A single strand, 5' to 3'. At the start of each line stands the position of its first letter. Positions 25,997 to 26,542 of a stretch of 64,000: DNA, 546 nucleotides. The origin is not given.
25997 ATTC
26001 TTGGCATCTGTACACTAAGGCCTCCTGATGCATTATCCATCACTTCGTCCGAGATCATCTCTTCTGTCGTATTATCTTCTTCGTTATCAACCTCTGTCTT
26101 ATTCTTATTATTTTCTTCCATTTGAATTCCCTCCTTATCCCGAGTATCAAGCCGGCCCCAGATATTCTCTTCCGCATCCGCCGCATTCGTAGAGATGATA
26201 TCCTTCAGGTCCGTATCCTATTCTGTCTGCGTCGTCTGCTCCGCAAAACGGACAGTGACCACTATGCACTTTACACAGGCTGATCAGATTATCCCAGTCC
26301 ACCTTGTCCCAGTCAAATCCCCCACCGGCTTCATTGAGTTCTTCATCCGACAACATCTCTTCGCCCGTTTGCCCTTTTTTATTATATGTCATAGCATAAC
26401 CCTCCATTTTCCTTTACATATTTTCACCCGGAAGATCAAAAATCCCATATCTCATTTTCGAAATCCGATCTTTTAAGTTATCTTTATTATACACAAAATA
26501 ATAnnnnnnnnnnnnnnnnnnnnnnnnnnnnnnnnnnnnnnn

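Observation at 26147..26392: Double-glycine-leader precursor whose 56-aa core looks like a zinc ribbon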

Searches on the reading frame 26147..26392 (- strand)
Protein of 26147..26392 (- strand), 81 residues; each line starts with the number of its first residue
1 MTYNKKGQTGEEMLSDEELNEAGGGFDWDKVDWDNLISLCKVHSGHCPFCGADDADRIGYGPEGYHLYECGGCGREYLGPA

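Call 4: search_protein_families(library=ncbifam, proteins=[window:26147-26392:-], max_evalue=0.1)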
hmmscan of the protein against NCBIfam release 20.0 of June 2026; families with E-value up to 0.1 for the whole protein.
window:26147-26392:- (81 aa): 6 families
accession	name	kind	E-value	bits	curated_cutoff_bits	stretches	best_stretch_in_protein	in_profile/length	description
TIGR03655.1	anti_R_Lar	subfamily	0.002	18.4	39.6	1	46-75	3-36/55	Lar family restriction alleviation protein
NF050000.1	IS1_IS1595_Zn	domain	0.0036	17.8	28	1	47-75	1-29/34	IS1/IS1595 family N-terminal zinc-binding domain-containing protein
NF033558.1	transpos_IS1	equivalog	0.012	15.6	100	1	47-78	1-32/199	IS1 family transposase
NF048018.1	IS256_N_4Cys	domain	0.024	15.3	27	1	46-75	1-29/31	transposase-like zinc-binding domain-containing protein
NF047912.1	ECs_2282_CxxC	subfamily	0.025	14.5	37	1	46-77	4-37/60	ECs_2282 family putative zinc-binding protein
NF003058.0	PRK03976.1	equivalog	0.038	13.9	87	1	44-80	36-67/91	50S ribosomal protein L37ae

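Call 5: search_protein_families(library=pfam, proteins=[window:26147-26392:-], max_evalue=0.1)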
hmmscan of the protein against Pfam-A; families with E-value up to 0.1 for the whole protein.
window:26147-26392:- (81 aa): 2 families
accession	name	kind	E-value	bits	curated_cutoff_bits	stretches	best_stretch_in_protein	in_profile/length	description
PF03811.18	Zn_ribbon_InsA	-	0.013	15.6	26.1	1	46-73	7-34/35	InsA N-terminal domain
PF12760.12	Zn_ribbon_IS1595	-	0.095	13.1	25.4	0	45-75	19-45/46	Transposase zinc-ribbon domain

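Call 6: find_homologous_proteins(query=window:26150-26392:-, max_evalue=0.01)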
Query seq(81 aa) (81 aa): 1 proteins with E <= 0.01 among 1 candidates.
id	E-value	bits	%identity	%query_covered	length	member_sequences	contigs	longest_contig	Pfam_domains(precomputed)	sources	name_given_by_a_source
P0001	4.9e-52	192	100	100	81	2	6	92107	-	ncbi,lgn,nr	ncbi:MAG: hypothetical protein K6F28_04400 [Lachnospiraceae bacterium]|nr:hypothetical protein [Lach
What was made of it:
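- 26147..26392 (-): Precursor gene, 81 aa plus stop codon (26147-26149). An identical protein, P0001, is annotated as a hypothetical protein of a Lachnospiraceae MAG (call 6).
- Tried and rejected: It returned only the protein itself (call 6).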

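Call 7: search_solved_structures(query=window:26150-26392:-, max_evalue=10, show_alignments=3)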
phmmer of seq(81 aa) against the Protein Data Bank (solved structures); distinct sequences matched with E-value up to 10: 4.
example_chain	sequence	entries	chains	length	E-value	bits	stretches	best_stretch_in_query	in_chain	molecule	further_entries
2cfo_A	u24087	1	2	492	0.063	16.9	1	14-35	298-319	GLUTAMYL-TRNA SYNTHETASE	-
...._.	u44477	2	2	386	0.35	14.5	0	30-59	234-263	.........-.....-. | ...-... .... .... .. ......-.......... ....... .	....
3fm8_C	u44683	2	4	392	0.37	14.4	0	30-59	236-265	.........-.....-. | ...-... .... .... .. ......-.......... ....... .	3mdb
6ydh_A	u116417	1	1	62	2.4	11.8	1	45-79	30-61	DUF1610 domain-containing protein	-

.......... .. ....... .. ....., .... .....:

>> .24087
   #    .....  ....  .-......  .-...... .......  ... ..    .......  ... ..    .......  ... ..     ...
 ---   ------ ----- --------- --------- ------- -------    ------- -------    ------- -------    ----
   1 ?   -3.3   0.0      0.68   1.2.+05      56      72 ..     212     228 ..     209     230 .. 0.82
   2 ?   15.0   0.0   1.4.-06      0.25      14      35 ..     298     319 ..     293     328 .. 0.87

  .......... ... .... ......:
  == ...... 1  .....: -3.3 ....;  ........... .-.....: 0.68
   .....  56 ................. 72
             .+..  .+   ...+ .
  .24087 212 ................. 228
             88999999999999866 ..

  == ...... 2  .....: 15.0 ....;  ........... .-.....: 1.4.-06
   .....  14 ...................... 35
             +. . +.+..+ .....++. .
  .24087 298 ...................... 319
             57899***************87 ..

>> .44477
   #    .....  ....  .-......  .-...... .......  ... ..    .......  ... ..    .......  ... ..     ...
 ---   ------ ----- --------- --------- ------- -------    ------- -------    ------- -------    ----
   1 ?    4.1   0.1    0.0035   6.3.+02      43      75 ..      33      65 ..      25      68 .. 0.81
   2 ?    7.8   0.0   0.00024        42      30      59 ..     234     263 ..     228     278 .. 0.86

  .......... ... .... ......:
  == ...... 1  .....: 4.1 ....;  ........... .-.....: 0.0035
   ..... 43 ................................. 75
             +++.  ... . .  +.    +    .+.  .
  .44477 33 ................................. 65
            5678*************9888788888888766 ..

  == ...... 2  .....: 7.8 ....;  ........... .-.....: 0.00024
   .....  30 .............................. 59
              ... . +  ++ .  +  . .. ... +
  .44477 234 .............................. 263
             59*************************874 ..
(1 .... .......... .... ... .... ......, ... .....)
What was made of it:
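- On Zinc ribbon (Cys4): The PDB sequence search found nothing significant (call 7).
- Tried and rejected: Nothing significant (call 7).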

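Call 9: find_encoding_contigs(protein=P0001, flank=10000, max_places=10)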
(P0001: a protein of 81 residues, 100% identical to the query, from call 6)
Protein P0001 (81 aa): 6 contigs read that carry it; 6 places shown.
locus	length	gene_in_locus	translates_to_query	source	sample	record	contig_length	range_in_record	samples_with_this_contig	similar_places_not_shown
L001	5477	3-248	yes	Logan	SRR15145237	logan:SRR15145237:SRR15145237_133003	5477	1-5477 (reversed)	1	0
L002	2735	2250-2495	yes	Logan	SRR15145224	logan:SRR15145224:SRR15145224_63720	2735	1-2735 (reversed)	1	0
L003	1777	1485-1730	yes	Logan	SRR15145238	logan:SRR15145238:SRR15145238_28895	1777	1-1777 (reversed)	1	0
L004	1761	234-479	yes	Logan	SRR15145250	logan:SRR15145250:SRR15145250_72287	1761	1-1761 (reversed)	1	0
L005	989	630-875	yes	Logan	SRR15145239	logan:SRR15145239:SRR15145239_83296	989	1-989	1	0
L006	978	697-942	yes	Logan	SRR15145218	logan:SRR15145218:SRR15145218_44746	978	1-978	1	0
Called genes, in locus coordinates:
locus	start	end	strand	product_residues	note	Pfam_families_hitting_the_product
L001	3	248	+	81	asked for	?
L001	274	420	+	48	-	-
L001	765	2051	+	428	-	PF03951:Gln-synt_N, PF00120:Gln-synt_C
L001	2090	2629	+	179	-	PF03861:ANTAR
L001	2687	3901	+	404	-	PF00155:Aminotran_1_2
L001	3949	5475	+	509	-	?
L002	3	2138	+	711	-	?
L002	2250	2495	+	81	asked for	-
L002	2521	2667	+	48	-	-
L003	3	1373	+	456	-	?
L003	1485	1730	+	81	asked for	-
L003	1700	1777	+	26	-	?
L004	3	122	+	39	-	?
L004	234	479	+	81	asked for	-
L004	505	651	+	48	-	-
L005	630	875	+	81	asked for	-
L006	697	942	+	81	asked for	-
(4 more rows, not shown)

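Call 15: search_protein_representatives(protein=window:26147-26392:-)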
Query: 81 residues. Proteins with E-value up to 0.001 (for the whole library): 13; up to 1e-10: 2; up to 1e-30: 0. The best 13 are listed.
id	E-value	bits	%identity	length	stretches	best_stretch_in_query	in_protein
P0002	3.8e-26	107.3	61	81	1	6-81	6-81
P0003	1.4e-14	70.3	53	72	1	11-80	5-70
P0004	1.8e-06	44.3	33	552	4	46-77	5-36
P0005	6.0e-06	42.6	49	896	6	17-48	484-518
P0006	1.0e-05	41.9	33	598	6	46-77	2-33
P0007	3.3e-05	40.3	34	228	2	45-80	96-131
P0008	4.8e-05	39.7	33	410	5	39-78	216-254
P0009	4.9e-05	39.7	35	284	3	45-75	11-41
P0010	7.2e-05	39.2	31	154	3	44-78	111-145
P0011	1.6e-04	38.1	33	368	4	44-78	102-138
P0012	1.6e-04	38.0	37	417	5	46-78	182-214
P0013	4.9e-04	36.5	30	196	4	46-77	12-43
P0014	9.2e-04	35.6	50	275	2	46-75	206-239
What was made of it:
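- Tried and rejected: Homologues came only from the exhaustive phmmer search (call 15).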

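Call 19: find_homologous_proteins(query=A2, max_evalue=0.01)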
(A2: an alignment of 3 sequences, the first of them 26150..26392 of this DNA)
Query A2 (3 sequences) (81 aa, profile of the alignment): 4 proteins with E <= 0.01 among 11 candidates.
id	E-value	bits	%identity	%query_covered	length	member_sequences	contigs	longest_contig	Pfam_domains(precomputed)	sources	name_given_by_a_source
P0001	1.2e-42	162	100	100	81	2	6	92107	-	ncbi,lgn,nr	ncbi:MAG: hypothetical protein K6F28_04400 [Lachnospiraceae bacterium]|nr:hypothetical protein [Lach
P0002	3.0e-42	160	61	94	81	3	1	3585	-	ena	-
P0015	1.9e-34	135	63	96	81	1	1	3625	-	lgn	-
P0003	6.7e-33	130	50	86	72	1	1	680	-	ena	-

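Call 20: find_encoding_contigs(protein=P0002, flank=10000)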
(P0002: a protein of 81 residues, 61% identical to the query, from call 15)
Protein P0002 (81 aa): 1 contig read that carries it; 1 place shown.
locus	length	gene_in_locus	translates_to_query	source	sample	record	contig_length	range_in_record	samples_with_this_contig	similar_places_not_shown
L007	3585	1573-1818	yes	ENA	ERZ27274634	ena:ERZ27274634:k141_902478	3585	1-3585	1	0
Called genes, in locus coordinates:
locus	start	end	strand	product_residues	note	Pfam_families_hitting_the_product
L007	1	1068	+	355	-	?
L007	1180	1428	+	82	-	-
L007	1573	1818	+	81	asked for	-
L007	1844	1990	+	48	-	-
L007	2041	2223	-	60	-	-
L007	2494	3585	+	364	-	?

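Call 21: find_encoding_contigs(protein=P0015, flank=10000)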
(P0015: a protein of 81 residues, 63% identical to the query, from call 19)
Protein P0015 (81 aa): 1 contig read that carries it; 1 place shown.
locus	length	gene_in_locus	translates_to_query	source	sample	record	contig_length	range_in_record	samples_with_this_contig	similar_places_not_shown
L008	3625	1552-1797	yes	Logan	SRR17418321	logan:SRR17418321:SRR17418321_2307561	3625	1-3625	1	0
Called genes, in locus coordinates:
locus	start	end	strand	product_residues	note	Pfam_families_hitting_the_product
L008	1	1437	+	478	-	?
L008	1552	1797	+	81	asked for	-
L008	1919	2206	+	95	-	-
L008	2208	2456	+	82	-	PF07862:Nif11 (weak)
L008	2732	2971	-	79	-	-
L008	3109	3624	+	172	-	?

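Call 22: find_encoding_contigs(protein=P0003, flank=10000)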
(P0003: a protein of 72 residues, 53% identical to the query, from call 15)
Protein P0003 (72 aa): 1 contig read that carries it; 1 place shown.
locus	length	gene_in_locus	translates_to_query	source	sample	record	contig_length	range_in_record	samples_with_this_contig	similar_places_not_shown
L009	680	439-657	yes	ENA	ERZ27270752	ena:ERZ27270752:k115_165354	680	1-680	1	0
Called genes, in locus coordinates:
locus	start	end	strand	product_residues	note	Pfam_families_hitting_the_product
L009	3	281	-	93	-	?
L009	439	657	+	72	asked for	-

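Call 29: find_related_loci(query=A3, collection=genome_contigs, flank=10000)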
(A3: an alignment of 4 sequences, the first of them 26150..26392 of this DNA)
Query A3 (81 aa) in genome_contigs; peptide patterns used: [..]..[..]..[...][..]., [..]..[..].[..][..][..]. (x = any residue, [..] = any of these).
19 stretches matched a pattern, but none encodes a relative of the query by tblastn (E <= 1e-3).

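Call 30: find_related_loci(query=A3, collection=metagenome_contigs, flank=10000)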
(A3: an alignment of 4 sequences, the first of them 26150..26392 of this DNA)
Query A3 (81 aa) in metagenome_contigs; peptide patterns used: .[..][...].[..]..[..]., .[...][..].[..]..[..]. (x = any residue, [..] = any of these).
271 stretches matched a pattern, but none encodes a relative of the query by tblastn (E <= 1e-3).

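Call 36: predict_structure(alignment_id=A3)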
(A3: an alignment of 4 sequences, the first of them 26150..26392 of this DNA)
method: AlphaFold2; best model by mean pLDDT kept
length: 81 residues; sequences in the alignment: 4
mean_pLDDT: 64.0   pTM: 0.48
mean pLDDT of the five models: 64.0, 60.1, 58.0, 57.4, 56.9
residues with pLDDT >= 90: 0; 70-90: 43; 50-70: 14; < 50: 24
segments of 3 or more residues with pLDDT < 50: 2-25
pLDDT, mean of each block of 10 residues (from residue 1): 43 40 48 71 72 78 80 79 68
secondary structure, 60 per line:
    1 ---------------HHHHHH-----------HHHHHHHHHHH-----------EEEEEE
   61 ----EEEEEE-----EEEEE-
elements in order: H16-21 H33-43 E55-60 E65-70 E76-80

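Call 39: fold_search(model_id=the predicted structure, library=pdb)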
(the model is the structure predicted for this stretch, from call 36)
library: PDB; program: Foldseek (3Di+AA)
matches with E <= 10: 537; with E <= 0.001: 0
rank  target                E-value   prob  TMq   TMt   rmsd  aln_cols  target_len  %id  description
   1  4v6x_Cp               1.3e-01  0.51  0.32  0.29  12.8        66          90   18  Structure of the human 80S ribosome (released 2014-07-09)
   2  9znf_Ad               1.6e-01  0.54  0.33  0.30  12.2        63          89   21  Cryo-EM structure of the Methanosarcina acetivorans 70S ribosome in complex with SriA and SriB (released 2026-01-28)
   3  5jb3_8                2.5e-01  0.60  0.33  0.22   6.7        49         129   14  Cryo-EM structure of a full archaeal ribosomal translation initiation complex in the P-REMOTE conformation (released 2016-11-30)
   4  7ae5_b                3.1e-01  0.87  0.33  0.41   2.7        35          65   26  Structure of Sedimentibacter hydroxybenzoicus vanillic acid decarboxylase (ShVdcCD) in open form (released 2021-08-25)
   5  4v7e_Cp               3.1e-01  0.41  0.33  0.30  12.3        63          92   19  Model of the small subunit RNA based on a 5.5 A cryo-EM map of Triticum aestivum translating 80S ribosome (released 2014-07-09)
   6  8eug_K                3.1e-01  0.15  0.27  0.25  12.8        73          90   19  Ytm1 associated nascent 60S ribosome State 3 (released 2022-11-30)
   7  7ae7_a                3.5e-01  0.84  0.34  0.45   2.7        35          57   26  Structure of Sedimentibacter hydroxybenzoicus vanillic acid decarboxylase (ShVdcCD) in open form, with truncated ShVdc (released 2021-08-25)
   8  7ae5_e                3.8e-01  0.82  0.33  0.40   2.6        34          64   26  Structure of Sedimentibacter hydroxybenzoicus vanillic acid decarboxylase (ShVdcCD) in open form (released 2021-08-25)
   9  8oz0_H                4.3e-01  0.44  0.34  0.20   7.0        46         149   22  Structure of a human 48S translation initiation complex with eIF4F and eIF4A (released 2024-02-07)
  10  9oox_M                5.3e-01  0.54  0.28  0.18   1.8        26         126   31  Cryo-EM Structure of the Escherichia phage HK446 Rip1 in complex with the Enterobacteria phage T6 small terminase (released 2026-02-04)
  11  7ae5_a                6.0e-01  0.72  0.34  0.42   2.7        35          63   26  Structure of Sedimentibacter hydroxybenzoicus vanillic acid decarboxylase (ShVdcCD) in open form (released 2021-08-25)
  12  8b3d_M                6.0e-01  0.41  0.28  0.34   3.8        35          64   26  Structure of the Pol II-TCR-ELOF1 complex. (released 2023-09-27)
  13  1qyp_MODEL_1_A        6.4e-01  0.28  0.29  0.39   5.1        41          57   27  THERMOCOCCUS CELER RPB9, NMR, 25 STRUCTURES (released 1997-12-24)
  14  8xrm_Q                7.3e-01  0.35  0.28  0.34   3.9        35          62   26  RNA polymerase II elongation complex with DSIF, SPT6, and ELOF1 transcribing genomic DNA extracted from human nuclei (released 2025-05-07)
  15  7ae5_f                7.8e-01  0.63  0.33  0.44   2.6        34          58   26  Structure of Sedimentibacter hydroxybenzoicus vanillic acid decarboxylase (ShVdcCD) in open form (released 2021-08-25)
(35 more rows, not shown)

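Call 55: find_homologous_proteins(query=A4, max_evalue=1)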
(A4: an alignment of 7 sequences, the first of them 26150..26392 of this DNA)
Query A4 (7 sequences) (81 aa, profile of the alignment): 12 proteins with E <= 1 among 852 candidates.
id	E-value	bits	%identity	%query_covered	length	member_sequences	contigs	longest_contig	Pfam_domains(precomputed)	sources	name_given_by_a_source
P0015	4.9e-35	137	63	96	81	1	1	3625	-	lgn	-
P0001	1.7e-34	135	100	100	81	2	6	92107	-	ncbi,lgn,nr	ncbi:MAG: hypothetical protein K6F28_04400 [Lachnospiraceae bacterium]|nr:hypothetical protein [Lach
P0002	3.1e-32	128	61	94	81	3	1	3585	-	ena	-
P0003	1.4e-26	110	50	86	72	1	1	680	-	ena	-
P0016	4.3e-17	80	43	28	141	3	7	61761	-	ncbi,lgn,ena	-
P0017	3.9e-13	67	34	74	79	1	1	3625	-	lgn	-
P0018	3.9e-9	54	28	79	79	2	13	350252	-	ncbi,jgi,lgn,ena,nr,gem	ncbi:MAG: hypothetical protein E7Z99_00515 [Coriobacteriaceae bacterium]|jgi:hypothetical protein|nr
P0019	4.9e-4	38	37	37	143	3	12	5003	-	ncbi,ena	-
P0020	1.2e-2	33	30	40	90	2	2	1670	-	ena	-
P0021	3.5e-2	32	42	30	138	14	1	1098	-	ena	-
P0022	6.2e-2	31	34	79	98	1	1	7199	-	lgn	-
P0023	9.4e-2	30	29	64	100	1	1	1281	PF23454.2,PF13240.12,PF21344.4,PF07191.18,PF13717.12,PF23548.2,PF24460.2,PF26788.1,PF24441.2,PF19335.6,PF14353.13,PF26783.1,PF22289.2,PF05129.19,PF14354.14,PF14803.12,PF12773.14,PF25206.2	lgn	-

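Call 57: find_encoding_contigs(protein=P0022, flank=8000, max_places=3)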
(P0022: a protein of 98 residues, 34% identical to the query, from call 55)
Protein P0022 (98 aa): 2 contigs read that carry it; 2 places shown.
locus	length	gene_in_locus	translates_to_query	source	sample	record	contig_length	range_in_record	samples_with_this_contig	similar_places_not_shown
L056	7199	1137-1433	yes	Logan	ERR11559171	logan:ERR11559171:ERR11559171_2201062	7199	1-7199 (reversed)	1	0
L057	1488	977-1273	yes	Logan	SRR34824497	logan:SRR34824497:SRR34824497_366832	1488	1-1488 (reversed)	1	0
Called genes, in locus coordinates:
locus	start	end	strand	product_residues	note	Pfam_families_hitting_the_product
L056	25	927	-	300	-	-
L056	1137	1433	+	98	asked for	-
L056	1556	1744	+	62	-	-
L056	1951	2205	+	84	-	PF01740:STAS, PF13466:STAS_2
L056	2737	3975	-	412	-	-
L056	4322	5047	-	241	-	-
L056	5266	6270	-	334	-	-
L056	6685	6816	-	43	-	-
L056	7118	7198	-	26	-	?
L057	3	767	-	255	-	?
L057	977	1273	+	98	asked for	-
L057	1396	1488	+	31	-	?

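Call 58: find_encoding_contigs(protein=P0019, flank=8000, max_places=4)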
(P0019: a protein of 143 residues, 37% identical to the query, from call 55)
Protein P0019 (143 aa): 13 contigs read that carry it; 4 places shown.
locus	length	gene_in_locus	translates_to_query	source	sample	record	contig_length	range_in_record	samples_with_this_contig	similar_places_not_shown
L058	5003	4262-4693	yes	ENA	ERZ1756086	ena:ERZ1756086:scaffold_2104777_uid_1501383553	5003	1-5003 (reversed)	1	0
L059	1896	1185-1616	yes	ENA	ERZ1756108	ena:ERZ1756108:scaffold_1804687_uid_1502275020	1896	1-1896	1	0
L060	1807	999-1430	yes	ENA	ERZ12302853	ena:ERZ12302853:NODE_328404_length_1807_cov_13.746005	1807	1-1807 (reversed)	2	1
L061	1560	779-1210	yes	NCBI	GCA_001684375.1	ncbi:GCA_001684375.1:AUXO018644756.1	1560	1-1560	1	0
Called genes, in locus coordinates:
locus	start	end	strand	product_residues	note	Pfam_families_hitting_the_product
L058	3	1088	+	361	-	?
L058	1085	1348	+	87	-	-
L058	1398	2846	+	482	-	PF04055:Radical_SAM, PF13353:Fer4_12 (weak), PF13186:SPASM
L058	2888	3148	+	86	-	-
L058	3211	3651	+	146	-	-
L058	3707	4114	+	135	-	PF25325:EF-hand_EFHB_C (weak)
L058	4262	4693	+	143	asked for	-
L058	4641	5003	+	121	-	?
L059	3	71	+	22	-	?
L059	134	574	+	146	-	-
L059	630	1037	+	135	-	PF25325:EF-hand_EFHB_C (weak)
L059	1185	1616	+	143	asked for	-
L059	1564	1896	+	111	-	?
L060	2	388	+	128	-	?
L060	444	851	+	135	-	PF25325:EF-hand_EFHB_C (weak)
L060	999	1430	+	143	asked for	-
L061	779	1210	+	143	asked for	-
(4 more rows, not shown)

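Call 59: find_encoding_contigs(protein=P0016, flank=10000, max_places=2)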
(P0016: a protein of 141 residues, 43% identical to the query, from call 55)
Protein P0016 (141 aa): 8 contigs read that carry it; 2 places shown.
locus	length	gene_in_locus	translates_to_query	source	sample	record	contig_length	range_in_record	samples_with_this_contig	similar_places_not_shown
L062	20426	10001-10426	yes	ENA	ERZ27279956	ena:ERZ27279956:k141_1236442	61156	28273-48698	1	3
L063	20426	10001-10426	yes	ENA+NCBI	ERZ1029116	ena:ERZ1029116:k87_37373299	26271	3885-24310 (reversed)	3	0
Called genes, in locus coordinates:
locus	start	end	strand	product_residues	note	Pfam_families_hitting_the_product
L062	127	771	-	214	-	-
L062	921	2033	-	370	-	PF07228:SpoIIE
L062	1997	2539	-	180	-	-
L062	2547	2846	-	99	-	PF01740:STAS, PF13466:STAS_2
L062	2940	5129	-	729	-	PF00664:ABC_membrane, PF00005:ABC_tran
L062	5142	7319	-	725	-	PF03412:Peptidase_C39, PF13529:Peptidase_C39_2 (faint), PF00664:ABC_membrane, PF00005:ABC_tran, PF02463:SMC_N (faint)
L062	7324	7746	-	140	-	-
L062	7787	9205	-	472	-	PF04055:Radical_SAM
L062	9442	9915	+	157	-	-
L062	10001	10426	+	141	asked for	-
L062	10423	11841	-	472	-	PF04055:Radical_SAM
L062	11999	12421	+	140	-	-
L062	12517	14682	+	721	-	PF07228:SpoIIE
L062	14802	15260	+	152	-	-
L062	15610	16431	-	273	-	-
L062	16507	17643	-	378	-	-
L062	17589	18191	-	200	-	PF03412:Peptidase_C39, PF13529:Peptidase_C39_2 (faint)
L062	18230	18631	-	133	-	-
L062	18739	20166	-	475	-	PF04055:Radical_SAM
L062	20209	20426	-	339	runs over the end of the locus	-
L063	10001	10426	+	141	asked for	-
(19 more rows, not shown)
